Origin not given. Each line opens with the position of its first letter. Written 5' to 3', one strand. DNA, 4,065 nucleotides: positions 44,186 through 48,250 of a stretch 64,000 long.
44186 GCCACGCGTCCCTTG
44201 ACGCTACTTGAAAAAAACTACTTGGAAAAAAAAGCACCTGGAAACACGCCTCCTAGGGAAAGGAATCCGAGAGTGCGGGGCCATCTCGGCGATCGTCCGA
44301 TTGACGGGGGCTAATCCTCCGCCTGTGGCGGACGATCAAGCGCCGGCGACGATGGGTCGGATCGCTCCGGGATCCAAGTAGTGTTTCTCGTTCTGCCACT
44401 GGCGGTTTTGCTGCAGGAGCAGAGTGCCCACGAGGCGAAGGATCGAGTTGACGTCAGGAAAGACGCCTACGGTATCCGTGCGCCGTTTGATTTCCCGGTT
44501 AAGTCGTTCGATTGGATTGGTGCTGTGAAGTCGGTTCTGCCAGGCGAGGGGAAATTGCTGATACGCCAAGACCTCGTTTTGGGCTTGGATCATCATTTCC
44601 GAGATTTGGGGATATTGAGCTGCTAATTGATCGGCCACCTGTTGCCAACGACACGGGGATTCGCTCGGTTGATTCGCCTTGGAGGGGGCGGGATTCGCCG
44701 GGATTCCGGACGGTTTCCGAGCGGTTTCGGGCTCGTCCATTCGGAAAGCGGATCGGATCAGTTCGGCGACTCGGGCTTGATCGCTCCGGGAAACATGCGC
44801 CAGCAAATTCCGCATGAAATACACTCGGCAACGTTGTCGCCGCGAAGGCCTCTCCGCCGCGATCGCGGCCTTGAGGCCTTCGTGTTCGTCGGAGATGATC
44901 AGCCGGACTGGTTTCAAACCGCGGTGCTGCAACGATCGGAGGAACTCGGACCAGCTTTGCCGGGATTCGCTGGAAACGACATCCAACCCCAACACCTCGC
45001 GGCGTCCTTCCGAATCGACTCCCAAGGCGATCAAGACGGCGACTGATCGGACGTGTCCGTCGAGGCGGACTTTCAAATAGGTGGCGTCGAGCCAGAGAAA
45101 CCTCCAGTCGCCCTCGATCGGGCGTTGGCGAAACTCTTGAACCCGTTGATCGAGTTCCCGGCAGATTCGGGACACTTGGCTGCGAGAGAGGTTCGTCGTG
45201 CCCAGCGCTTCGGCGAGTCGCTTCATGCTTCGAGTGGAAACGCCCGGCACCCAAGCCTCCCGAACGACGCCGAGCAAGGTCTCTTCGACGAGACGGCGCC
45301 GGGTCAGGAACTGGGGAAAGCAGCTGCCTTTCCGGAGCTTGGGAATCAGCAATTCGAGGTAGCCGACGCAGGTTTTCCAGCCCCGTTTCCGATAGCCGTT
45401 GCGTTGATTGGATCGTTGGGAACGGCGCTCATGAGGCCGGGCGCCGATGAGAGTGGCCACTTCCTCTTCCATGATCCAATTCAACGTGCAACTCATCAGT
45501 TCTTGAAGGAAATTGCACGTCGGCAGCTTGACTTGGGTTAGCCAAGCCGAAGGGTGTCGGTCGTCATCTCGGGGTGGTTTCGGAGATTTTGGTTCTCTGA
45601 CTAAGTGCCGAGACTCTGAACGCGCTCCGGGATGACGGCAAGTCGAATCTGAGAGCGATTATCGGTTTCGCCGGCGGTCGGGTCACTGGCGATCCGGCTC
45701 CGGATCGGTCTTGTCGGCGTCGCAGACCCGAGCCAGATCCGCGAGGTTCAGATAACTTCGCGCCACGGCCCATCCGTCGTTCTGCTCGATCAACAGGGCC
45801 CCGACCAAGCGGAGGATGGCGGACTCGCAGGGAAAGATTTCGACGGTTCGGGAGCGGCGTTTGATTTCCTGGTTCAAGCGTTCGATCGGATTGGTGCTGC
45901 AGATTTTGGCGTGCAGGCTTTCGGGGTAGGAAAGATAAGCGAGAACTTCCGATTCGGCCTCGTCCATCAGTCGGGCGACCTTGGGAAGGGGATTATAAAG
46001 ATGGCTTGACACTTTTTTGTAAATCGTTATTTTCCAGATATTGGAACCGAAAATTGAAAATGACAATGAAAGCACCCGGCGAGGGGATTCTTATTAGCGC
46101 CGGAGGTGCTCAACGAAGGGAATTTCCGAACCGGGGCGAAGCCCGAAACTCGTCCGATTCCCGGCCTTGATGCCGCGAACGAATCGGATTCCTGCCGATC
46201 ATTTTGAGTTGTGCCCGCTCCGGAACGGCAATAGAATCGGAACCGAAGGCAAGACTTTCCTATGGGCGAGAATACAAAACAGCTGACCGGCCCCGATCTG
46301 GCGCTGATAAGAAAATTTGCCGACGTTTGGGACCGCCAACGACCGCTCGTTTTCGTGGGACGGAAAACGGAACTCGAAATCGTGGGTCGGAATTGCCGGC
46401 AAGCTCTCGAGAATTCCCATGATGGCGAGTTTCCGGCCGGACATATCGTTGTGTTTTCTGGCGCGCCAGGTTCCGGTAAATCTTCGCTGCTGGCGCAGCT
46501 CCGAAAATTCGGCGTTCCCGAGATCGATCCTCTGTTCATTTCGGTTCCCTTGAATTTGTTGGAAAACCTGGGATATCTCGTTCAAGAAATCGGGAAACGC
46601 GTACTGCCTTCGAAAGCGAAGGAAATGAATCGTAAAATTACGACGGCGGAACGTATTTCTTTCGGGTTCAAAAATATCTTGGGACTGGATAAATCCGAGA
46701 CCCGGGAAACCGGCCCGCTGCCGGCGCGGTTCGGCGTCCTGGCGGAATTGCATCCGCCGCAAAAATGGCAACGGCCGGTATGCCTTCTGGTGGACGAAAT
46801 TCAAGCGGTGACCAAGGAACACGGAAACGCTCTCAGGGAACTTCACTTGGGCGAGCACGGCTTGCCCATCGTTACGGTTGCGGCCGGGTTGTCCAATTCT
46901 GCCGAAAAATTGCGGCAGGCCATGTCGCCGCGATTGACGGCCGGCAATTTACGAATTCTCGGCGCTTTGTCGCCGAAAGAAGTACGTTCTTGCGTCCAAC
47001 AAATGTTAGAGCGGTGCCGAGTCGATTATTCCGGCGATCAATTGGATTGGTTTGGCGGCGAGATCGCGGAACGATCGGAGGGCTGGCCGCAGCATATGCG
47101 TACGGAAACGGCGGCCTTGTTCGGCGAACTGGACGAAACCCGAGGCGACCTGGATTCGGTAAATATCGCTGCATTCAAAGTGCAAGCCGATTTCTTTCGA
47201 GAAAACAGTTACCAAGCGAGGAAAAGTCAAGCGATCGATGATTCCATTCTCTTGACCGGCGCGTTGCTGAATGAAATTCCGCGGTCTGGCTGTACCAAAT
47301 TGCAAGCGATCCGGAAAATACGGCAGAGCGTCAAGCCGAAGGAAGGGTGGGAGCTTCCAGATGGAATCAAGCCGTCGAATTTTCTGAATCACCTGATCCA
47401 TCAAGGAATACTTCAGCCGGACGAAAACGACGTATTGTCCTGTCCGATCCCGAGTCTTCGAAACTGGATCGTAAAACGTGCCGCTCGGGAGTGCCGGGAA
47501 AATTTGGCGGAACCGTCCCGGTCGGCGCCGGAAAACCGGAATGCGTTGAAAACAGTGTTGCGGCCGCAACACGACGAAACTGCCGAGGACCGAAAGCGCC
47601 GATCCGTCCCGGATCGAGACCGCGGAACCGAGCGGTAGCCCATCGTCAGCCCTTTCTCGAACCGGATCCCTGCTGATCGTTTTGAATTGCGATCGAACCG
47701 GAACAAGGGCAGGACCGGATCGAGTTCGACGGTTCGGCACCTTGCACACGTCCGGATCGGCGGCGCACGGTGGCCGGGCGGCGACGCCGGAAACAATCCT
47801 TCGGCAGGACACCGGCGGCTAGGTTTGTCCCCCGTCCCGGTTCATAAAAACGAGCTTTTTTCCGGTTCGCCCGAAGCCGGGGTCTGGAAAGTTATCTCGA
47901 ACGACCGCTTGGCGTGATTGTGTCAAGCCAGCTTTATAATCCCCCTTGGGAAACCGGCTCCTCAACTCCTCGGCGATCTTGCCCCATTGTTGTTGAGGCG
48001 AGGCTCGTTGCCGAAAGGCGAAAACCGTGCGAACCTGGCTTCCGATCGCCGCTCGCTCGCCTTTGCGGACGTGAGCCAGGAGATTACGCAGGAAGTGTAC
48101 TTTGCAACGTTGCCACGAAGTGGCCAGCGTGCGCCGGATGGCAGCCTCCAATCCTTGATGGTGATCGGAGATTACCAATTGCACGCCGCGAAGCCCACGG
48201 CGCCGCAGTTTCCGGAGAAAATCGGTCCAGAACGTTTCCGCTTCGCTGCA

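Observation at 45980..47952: TIR- and TSD-bounded 1,957-bp cassette whose only cargo is a STAND-like ATPase, inserted in an IS256 transposase gene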

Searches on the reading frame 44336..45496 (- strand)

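Call 25: search_protein_families(library=pfam, proteins=[window:44336-45496:-], max_evalue=0.001)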
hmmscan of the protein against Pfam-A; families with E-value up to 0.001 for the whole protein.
window:44336-45496:- (386 aa): 2 families
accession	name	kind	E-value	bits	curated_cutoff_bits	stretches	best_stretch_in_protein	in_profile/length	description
PF00872.24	Transposase_mut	-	1.2e-104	350.6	21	2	4-261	33-291/379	Transposase, Mutator family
PF10551.15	MULE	-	7.8e-10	39.5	27.6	1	134-227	2-96/99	MULE transposase domain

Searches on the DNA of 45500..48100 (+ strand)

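Call 60: search_rna_families(source=window, start=45500, end=48100, threshold=evalue, max_evalue=1)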
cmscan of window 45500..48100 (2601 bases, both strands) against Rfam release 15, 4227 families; matches with E-value up to 1: 0.
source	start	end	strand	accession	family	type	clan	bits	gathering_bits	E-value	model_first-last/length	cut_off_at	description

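Call 82: search_dna_similar(query=window:45988-46037:+, collection=plasmids, mode=distant, max_evalue=10, max_rows=20)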
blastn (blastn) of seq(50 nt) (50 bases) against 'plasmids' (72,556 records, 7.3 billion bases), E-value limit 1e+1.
Records with a match: 20; places in all: 20; records where one place covers at least 80% of the query: 0.
Best place of each record, by identity: >=99% 9; 95-99% 1; 90-95% 3; 80-90% 7.
By first word of the organism name: Acinetobacter 7; Vibrio 6; Priestia 2; Bacillus 1; Helicobacter 1; Sphingobium 1; Phocaeicola 1; Cytobacillus 1.
By predicted mobility (MOB-suite, as given by PLSDB): mobilizable 8; non-mobilizable 6; conjugative 6.
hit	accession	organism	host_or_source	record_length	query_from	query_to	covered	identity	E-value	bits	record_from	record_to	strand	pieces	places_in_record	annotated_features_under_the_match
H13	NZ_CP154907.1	Bacillus pumilus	-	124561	11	42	64%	84.4%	3e+0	37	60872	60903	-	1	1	DUF4942 domain-containing protein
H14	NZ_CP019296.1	Vibrio campbellii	cage-cultured red drum,skin ulcer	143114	20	48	58%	86.2%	3e+0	36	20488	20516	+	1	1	Tn3 family transposase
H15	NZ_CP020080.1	Vibrio campbellii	Penaeus vannamei,bacteria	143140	20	48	58%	86.2%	3e+0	36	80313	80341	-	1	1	Tn3 family transposase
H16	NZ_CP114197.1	Vibrio parahaemolyticus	Penaeus vannamei,cell culture,Shrimp ...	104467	20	48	58%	86.2%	3e+0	36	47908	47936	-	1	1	Tn3 family transposase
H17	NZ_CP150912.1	Vibrio parahaemolyticus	Penaeus vannamei,cell culture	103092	20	48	58%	86.2%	3e+0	36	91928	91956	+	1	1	Tn3 family transposase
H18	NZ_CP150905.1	Vibrio parahaemolyticus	-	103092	20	48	58%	86.2%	3e+0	36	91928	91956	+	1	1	Tn3 family transposase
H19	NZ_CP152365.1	Vibrio parahaemolyticus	Penaeus vannamei,cell culture,Shrimp ...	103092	20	48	58%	86.2%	3e+0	36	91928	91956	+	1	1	Tn3 family transposase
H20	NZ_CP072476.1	Priestia aryabhattai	mixed culture,soil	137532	23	46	48%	91.7%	3e+0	36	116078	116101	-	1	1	none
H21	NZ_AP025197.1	Helicobacter cinaedi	Cricetinae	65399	5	28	48%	91.7%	3e+0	36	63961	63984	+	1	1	hypothetical protein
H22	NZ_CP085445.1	Priestia megaterium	single cell,soil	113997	23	46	48%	91.7%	3e+0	36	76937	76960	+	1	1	none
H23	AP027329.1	Sphingobium sp. TomTYG64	-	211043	13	34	44%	95.5%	3e+0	37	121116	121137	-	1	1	4-hydroxyphenylacetate-3-hydroxylase,C-terminus (pseudogene)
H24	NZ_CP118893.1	Acinetobacter sp. TAC-1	cell culture,Livestock manure and ...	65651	27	46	40%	100.0%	9e-1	37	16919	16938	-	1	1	none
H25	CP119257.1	Acinetobacter johnsonii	Homo sapiens,blood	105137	27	46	40%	100.0%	9e-1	37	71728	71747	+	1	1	none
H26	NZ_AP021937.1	Acinetobacter pittii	-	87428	27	46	40%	100.0%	9e-1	37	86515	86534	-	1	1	none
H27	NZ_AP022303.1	Acinetobacter sp. BEC1-S18-ESBL-01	-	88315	27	46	40%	100.0%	9e-1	37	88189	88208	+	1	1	none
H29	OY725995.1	Phocaeicola massiliensis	-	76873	3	22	40%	100.0%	9e-1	37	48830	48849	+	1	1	record has no annotation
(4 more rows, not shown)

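Call 83: get_annotated_region(hit=H29, flank=3500)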
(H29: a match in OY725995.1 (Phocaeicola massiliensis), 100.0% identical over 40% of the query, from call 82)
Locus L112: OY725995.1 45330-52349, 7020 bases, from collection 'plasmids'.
description: Phocaeicola massiliensis strain Bacteroides massiliensis TSDC17.2-1.1 genome assembly, plasmid: 21
organism: Phocaeicola massiliensis (NCBI taxid 204516)
taxonomy: Bacteria; Bacteroidota; Bacteroidia; Bacteroidales; Bacteroidaceae; Phocaeicola; Phocaeicola massiliensis
host: -; source: -; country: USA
typing (MOB-suite, as given by PLSDB): non-mobilizable
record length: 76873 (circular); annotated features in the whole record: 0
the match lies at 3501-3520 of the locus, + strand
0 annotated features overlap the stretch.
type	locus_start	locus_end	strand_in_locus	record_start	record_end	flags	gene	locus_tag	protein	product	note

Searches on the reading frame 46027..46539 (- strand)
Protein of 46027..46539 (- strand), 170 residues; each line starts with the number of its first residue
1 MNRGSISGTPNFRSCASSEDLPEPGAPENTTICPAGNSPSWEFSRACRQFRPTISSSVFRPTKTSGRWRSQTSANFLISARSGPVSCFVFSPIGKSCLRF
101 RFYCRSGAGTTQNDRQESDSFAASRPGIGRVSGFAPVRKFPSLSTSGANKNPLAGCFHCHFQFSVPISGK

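Call 95: search_protein_families(library=pfam, proteins=[window:46027-46539:-], max_evalue=0.1)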
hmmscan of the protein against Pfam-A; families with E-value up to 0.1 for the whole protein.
window:46027-46539:- (170 aa): 0 families
